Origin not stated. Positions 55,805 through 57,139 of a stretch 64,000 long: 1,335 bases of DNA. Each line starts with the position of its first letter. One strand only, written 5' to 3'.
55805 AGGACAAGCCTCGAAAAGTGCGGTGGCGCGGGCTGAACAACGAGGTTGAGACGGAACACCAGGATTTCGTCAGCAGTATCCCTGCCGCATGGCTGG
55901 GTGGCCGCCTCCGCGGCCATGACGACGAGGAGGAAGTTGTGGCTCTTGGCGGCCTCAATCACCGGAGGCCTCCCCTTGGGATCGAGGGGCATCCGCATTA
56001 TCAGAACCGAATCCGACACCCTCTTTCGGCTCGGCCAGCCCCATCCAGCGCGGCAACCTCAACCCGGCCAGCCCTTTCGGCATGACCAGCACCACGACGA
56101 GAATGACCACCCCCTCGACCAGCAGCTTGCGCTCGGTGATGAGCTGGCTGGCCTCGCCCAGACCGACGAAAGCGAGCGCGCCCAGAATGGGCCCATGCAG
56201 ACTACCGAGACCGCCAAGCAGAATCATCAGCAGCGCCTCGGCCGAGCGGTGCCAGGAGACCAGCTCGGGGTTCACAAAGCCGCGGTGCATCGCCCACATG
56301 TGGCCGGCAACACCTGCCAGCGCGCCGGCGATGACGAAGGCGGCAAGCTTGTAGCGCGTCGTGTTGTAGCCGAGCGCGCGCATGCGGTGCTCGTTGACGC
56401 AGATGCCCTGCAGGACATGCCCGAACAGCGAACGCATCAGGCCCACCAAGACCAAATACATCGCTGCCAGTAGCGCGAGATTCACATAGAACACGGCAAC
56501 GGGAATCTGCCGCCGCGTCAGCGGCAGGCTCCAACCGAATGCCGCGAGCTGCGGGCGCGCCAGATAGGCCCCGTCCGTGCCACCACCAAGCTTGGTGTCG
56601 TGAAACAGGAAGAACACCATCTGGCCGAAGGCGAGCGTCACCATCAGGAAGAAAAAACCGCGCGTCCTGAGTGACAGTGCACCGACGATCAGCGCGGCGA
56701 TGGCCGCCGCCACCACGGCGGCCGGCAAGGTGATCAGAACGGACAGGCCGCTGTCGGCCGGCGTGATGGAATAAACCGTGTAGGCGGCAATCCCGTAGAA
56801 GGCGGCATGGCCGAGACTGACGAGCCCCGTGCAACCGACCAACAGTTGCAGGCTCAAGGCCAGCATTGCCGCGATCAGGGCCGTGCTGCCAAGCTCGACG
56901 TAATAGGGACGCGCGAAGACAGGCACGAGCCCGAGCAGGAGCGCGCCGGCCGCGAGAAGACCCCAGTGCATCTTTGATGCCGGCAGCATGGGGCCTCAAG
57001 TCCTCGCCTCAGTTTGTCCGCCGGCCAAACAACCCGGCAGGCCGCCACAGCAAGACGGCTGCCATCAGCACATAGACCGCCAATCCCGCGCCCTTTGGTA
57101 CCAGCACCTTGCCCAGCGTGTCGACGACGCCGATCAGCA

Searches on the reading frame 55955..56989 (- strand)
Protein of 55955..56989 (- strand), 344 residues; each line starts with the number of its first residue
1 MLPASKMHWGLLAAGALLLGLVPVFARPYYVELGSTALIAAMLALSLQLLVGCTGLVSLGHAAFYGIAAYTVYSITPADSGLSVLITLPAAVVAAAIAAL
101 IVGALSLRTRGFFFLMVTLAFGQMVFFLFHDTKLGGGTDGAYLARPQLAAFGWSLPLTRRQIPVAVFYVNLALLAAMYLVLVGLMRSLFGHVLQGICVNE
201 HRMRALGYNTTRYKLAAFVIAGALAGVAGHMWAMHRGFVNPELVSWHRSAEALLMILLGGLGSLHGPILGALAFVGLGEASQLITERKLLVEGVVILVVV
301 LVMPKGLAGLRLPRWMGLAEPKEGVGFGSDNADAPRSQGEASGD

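Call 82: search_protein_families(library=pfam, proteins=[window:55955-56989:-], max_evalue=0.0001)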
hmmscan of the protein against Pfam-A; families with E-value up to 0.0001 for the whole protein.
window:55955-56989:- (344 aa): 1 family
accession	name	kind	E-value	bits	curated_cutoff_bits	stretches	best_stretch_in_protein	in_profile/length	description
PF02653.21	BPD_transp_2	-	5.1e-36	124.6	26.8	1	35-300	7-269/269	Branched-chain amino acid transport system / permease component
